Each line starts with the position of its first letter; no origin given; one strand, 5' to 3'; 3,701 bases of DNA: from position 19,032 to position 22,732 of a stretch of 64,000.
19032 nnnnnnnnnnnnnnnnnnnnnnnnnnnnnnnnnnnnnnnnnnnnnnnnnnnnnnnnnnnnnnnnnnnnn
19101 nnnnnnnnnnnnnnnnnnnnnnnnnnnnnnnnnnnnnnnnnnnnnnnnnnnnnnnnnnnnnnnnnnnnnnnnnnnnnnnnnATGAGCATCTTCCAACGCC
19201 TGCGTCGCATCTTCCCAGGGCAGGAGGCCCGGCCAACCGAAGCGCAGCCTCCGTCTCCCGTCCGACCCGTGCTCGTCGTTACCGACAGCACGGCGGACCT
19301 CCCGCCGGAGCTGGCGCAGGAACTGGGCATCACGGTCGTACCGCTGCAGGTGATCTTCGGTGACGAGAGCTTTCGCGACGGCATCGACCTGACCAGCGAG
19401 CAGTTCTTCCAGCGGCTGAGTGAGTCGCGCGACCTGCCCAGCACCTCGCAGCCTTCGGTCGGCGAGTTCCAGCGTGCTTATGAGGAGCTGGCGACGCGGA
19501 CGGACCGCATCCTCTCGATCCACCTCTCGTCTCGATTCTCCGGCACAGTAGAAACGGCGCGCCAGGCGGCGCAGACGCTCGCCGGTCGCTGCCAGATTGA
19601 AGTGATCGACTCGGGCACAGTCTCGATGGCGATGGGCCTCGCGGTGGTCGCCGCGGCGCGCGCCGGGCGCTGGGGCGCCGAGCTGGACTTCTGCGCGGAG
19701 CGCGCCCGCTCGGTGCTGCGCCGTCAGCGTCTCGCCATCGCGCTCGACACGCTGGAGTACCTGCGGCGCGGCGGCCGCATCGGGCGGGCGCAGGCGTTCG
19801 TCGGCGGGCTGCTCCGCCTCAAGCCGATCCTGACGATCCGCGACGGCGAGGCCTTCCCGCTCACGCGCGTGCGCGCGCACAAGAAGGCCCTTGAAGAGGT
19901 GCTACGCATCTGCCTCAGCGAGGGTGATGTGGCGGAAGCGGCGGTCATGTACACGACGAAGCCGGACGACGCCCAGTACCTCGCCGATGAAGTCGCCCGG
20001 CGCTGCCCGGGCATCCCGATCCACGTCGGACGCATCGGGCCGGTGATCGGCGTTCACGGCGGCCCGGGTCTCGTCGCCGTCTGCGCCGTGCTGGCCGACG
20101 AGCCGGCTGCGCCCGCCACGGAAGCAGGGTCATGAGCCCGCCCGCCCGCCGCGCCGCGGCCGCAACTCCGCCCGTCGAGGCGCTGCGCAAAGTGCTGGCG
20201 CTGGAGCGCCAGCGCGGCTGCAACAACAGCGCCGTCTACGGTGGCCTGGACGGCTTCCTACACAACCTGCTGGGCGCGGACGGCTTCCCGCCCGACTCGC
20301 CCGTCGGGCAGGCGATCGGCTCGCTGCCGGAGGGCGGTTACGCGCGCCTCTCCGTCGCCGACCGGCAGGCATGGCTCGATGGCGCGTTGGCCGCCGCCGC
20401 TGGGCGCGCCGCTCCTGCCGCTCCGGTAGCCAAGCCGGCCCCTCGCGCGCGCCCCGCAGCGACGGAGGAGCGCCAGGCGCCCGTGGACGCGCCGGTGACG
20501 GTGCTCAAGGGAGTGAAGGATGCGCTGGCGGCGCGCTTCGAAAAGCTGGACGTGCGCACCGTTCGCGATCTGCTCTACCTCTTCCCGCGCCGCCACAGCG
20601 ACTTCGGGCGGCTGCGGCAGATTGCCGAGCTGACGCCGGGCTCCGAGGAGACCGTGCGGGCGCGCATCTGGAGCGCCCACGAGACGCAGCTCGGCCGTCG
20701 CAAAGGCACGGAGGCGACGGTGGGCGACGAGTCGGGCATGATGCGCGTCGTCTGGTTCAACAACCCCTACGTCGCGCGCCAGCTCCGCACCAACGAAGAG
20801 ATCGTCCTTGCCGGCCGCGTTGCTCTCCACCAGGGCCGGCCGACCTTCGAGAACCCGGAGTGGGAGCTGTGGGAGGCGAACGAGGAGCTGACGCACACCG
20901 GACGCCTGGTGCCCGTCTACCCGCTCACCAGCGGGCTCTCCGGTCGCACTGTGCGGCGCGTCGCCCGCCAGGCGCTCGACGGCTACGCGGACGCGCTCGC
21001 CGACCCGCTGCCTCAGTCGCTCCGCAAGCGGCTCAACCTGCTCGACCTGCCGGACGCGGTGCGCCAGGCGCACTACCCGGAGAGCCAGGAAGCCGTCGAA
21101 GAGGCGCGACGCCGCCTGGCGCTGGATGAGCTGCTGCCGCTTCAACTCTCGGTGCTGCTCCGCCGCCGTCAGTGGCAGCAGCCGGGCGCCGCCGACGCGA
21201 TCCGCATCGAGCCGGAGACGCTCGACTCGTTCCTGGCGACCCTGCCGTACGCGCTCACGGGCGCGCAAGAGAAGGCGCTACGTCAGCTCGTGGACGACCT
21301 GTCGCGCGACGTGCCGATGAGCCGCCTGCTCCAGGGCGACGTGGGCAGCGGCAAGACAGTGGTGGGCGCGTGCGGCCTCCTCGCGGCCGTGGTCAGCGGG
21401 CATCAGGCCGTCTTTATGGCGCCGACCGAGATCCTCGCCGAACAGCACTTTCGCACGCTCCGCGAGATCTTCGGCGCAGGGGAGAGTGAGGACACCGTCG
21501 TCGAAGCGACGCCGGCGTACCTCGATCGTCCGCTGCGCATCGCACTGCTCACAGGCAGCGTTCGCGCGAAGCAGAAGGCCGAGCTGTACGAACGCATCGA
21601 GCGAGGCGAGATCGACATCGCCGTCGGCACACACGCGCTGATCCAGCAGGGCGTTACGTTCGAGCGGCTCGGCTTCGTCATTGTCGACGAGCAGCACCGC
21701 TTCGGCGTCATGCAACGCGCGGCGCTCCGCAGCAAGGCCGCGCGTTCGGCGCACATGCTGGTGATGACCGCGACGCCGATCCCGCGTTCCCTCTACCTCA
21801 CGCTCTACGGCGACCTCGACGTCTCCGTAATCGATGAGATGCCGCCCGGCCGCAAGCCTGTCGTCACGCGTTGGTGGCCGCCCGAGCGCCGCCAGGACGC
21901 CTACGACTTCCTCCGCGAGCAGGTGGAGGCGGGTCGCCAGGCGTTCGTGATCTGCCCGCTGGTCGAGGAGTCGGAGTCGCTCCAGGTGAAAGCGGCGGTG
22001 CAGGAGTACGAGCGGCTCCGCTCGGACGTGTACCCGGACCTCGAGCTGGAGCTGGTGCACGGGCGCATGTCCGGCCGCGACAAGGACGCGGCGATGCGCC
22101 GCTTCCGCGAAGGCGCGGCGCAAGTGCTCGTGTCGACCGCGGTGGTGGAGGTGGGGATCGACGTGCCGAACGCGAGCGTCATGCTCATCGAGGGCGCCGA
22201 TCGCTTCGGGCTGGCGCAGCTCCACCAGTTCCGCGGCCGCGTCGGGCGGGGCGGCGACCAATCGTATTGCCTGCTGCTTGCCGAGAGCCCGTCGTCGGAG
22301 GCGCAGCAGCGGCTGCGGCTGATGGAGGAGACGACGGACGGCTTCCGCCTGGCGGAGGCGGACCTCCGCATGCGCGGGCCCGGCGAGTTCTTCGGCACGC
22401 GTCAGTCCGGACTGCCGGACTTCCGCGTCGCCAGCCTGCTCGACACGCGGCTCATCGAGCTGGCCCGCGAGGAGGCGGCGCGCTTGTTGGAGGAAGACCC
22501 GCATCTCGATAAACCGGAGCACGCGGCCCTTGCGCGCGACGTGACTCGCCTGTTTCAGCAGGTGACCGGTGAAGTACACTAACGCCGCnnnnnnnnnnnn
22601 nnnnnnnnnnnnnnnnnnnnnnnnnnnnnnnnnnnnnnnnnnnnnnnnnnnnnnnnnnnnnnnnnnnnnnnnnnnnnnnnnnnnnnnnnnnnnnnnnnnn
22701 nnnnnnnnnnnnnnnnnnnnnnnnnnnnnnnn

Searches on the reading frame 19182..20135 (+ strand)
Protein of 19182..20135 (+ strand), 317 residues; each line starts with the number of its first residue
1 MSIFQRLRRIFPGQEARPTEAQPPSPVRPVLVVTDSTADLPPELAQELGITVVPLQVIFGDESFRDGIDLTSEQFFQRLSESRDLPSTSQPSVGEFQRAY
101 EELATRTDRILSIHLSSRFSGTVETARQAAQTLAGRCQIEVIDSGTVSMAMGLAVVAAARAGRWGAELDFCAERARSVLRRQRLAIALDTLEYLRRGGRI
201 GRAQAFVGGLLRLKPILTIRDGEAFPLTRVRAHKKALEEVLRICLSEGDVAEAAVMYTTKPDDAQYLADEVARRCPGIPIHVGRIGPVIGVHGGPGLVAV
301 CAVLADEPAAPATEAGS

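Call 4: search_protein_families(library=pfam, proteins=[window:19182-20135:+], max_evalue=0.01)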
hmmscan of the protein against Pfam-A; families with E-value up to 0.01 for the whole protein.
window:19182-20135:+ (317 aa): 2 families
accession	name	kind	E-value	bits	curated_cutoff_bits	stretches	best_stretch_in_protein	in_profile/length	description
PF02645.21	DegV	-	4.2e-84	282.6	27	1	30-303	2-278/280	Uncharacterised protein, DegV family COG1307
PF13684.11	FakA-like_C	-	0.0014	18.5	23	1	88-177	29-111/216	Fatty acid kinase subunit A-like, C-terminal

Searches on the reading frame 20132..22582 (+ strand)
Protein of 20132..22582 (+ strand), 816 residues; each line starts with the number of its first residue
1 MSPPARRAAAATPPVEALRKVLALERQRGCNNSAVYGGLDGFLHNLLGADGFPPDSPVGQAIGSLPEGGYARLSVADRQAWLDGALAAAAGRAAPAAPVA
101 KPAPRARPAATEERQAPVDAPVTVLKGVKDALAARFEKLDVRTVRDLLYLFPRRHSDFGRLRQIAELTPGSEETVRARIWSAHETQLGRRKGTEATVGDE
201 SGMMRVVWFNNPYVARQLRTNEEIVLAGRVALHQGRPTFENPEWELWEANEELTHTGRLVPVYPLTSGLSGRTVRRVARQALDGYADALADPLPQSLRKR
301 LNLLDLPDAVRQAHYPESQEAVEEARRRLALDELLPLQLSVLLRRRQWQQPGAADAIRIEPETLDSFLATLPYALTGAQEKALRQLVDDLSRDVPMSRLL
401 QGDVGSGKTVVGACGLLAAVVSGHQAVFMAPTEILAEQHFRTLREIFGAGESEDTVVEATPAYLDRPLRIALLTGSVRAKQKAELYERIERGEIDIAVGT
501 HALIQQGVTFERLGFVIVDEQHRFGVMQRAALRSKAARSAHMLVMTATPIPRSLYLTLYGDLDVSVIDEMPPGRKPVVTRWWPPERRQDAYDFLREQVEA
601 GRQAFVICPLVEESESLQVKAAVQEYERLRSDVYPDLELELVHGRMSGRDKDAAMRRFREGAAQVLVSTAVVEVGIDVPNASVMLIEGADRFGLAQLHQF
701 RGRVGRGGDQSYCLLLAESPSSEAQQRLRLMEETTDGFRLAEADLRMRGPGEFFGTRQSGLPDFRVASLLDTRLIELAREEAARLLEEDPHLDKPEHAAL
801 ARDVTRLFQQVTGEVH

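Call 4: search_protein_families(library=pfam, proteins=[window:20132-22582:+], max_evalue=0.01)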
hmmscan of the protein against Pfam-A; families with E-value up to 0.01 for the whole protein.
window:20132-22582:+ (816 aa): 7 families
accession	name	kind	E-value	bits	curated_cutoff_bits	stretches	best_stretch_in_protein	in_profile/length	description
PF17191.10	RecG_wedge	-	2.4e-21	76.5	23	1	125-282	5-159/162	RecG wedge domain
PF00271.37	Helicase_C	-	4.5e-21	75.6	23.5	1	594-708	6-110/110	Helicase conserved C-terminal domain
PF00270.35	DEAD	-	4.7e-21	75.7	26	1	378-552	3-162/167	DEAD/DEAH box helicase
PF19833.4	RecG_dom3_C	-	2.3e-17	63.3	26.8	1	734-809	1-78/87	ATP-dependent DNA helicase RecG, domain 3, C-terminal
PF04851.21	ResIII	-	3e-09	37.4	22.5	1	376-549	5-162/164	Type III restriction enzyme, res subunit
PF22590.2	Cas3-like_C_2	-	2.2e-05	25.1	27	1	618-706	11-103/106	CRISPR-associated nuclease/helicase Cas3, C-terminal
PF01336.31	tRNA_anti-codon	-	9e-05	22.8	27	1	188-246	13-74/75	OB-fold nucleic acid binding domain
